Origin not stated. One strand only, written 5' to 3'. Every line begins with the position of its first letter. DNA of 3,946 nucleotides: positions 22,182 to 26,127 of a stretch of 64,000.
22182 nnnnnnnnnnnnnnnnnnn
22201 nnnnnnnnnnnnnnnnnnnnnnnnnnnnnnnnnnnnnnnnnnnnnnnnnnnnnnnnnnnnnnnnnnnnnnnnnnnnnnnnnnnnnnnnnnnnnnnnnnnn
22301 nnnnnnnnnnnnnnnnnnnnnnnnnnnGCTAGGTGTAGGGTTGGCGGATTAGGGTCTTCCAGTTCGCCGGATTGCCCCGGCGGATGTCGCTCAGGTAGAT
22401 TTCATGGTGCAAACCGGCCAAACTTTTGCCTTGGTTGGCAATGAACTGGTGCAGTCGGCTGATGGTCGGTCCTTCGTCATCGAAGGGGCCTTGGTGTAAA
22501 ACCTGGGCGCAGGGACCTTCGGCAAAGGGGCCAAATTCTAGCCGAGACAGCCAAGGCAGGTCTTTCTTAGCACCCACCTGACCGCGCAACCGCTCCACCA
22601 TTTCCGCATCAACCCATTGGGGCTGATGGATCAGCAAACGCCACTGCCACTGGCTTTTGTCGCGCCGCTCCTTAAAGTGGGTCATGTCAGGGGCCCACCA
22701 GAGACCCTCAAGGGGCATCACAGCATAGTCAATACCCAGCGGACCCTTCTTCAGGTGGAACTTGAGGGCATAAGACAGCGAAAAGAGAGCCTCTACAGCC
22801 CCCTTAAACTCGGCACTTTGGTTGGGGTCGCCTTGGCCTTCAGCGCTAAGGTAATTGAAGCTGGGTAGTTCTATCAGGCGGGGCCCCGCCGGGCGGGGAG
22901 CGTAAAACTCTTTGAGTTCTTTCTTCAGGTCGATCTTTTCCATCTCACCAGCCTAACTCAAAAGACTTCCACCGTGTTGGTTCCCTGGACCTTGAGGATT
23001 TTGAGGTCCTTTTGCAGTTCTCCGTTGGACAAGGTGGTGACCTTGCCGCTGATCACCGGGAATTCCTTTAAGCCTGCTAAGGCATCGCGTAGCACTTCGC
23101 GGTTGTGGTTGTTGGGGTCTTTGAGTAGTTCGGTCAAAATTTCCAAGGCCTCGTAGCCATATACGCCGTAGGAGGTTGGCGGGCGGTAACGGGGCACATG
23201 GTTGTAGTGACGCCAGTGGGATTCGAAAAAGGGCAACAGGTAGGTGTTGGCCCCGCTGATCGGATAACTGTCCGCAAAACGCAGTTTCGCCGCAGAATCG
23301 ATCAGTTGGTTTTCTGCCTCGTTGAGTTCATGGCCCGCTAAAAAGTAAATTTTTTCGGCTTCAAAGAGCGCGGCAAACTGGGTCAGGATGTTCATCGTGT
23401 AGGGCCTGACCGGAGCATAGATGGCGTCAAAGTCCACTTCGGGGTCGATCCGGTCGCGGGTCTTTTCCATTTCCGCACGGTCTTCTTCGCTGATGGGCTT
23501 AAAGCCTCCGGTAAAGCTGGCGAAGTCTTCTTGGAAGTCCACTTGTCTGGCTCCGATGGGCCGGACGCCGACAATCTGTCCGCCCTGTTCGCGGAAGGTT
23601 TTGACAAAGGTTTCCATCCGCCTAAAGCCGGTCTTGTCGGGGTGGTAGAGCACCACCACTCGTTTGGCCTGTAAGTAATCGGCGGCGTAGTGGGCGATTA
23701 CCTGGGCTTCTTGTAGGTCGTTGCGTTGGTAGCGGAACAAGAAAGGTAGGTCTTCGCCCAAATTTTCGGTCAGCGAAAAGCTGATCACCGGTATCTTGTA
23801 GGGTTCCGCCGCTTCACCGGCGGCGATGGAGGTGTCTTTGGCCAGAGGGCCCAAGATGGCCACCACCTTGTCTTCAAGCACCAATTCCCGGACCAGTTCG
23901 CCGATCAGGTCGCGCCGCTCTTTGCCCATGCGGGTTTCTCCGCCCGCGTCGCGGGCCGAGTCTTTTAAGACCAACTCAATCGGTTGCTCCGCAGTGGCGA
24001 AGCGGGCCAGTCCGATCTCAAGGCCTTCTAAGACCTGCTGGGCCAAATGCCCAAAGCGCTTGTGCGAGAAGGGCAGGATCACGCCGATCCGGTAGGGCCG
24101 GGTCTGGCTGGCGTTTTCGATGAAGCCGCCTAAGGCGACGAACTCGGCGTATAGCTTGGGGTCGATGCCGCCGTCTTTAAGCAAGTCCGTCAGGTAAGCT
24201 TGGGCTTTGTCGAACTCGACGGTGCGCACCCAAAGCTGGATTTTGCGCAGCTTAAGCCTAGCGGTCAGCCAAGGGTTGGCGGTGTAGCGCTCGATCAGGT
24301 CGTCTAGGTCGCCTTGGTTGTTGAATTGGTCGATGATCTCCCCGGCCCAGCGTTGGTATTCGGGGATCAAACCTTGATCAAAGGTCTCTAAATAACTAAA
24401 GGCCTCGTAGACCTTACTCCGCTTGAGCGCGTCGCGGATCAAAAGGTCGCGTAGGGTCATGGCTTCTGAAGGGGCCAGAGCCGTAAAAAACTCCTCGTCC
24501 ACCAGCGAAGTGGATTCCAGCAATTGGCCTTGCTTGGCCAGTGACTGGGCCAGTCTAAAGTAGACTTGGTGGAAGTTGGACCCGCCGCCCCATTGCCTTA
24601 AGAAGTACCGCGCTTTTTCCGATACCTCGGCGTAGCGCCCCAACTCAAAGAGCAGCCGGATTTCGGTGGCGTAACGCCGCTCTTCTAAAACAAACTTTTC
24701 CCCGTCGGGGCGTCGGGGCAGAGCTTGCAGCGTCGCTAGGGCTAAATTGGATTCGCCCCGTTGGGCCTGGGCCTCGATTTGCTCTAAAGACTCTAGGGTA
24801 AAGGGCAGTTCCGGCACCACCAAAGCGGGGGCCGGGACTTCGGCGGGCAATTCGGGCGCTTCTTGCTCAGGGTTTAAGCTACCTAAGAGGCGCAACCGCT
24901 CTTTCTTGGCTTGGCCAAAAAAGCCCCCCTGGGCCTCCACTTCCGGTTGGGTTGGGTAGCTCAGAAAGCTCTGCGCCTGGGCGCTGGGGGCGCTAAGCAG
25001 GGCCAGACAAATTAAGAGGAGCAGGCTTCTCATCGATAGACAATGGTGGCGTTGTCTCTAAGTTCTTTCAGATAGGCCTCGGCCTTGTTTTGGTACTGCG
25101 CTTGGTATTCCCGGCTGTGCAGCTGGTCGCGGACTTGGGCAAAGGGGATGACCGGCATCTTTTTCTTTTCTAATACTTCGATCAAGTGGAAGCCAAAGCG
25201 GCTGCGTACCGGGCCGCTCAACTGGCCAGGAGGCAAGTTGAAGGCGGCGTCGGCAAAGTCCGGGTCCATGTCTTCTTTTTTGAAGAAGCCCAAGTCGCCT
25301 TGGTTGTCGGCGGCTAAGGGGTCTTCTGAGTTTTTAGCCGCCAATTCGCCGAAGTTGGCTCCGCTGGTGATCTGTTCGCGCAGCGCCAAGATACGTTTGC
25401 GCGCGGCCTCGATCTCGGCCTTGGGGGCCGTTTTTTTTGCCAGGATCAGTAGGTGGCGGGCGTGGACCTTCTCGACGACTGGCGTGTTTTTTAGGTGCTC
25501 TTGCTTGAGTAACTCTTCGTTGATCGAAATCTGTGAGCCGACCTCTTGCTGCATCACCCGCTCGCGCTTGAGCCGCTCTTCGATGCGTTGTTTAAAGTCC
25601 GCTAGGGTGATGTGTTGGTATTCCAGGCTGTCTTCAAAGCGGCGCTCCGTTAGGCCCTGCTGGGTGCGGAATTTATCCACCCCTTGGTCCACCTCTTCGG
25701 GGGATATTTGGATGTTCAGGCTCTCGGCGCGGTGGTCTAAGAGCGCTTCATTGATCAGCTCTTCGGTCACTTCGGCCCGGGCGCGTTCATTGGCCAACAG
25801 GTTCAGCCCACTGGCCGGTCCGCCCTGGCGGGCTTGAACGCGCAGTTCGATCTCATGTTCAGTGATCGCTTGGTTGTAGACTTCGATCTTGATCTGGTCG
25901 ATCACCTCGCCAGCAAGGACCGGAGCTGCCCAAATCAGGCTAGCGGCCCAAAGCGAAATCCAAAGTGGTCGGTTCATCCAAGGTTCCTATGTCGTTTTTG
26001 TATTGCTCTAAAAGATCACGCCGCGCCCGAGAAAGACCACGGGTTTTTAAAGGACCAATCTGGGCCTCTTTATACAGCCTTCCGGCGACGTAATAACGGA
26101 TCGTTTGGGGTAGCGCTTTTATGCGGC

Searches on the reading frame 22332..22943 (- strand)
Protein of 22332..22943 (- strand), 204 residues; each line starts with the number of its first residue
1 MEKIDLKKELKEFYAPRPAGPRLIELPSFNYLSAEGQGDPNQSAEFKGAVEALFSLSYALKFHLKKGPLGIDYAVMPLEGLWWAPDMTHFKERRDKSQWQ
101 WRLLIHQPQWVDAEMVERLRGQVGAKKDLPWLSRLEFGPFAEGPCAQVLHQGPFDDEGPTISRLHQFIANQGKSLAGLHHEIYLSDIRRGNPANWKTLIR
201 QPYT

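Call 70: search_protein_families(library=pfam, proteins=[window:22332-22943:-], max_evalue=0.0001)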
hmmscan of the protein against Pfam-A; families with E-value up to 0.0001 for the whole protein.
window:22332-22943:- (204 aa): 1 family
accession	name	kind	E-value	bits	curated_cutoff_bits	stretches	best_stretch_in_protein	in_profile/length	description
PF06445.20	GyrI-like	-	8.8e-13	49.2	26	1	133-202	82-153/155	GyrI-like small molecule binding domain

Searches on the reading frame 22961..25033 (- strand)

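Call 70: search_protein_families(library=pfam, proteins=[window:22961-25033:-], max_evalue=0.0001)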
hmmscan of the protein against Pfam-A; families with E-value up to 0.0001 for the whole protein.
window:22961-25033:- (691 aa): 2 families
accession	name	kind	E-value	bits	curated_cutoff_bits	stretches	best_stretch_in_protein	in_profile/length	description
PF13458.12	Peripla_BP_6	-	7.4e-21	75.6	31.7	1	314-501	2-180/343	Periplasmic binding protein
PF01094.35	ANF_receptor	-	1.9e-12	47.3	25.4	1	387-494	49-157/353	Receptor family ligand binding region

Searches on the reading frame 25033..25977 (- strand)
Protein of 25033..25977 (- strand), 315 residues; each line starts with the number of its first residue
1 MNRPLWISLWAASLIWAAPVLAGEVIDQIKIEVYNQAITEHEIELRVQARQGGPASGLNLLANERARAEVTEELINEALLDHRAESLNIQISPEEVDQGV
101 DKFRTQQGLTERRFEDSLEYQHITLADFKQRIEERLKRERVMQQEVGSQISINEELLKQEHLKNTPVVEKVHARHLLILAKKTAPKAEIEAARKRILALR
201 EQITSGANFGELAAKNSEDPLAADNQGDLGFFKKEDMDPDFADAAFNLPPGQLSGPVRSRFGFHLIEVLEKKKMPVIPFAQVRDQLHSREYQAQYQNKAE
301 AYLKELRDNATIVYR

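Call 70: search_protein_families(library=pfam, proteins=[window:25033-25977:-], max_evalue=0.0001)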
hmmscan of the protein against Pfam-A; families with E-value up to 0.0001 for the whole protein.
window:25033-25977:- (315 aa): 6 families
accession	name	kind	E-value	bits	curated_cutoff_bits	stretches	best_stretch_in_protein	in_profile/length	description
PF00639.27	Rotamase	-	2.6e-27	96.1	21.7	1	175-268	1-95/97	PPIC-type PPIASE domain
PF13616.12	Rotamase_3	-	4.5e-26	92.1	22.5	1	165-272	10-116/116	PPIC-type PPIASE domain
PF13145.12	Rotamase_2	-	7.3e-12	46.6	27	1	192-284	35-121/121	PPIC-type PPIASE domain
PF13624.11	SurA_N_3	-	5.4e-11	43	27.2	1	31-141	42-161/162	SurA-like N-terminal domain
PF13623.11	SurA_N_2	-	4.2e-06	27.1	28.5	1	28-106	50-122/145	SurA-like N-terminal domain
PF09312.16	SurA_N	-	2.5e-05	24.9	30.8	1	26-136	1-112/118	SurA N-terminal domain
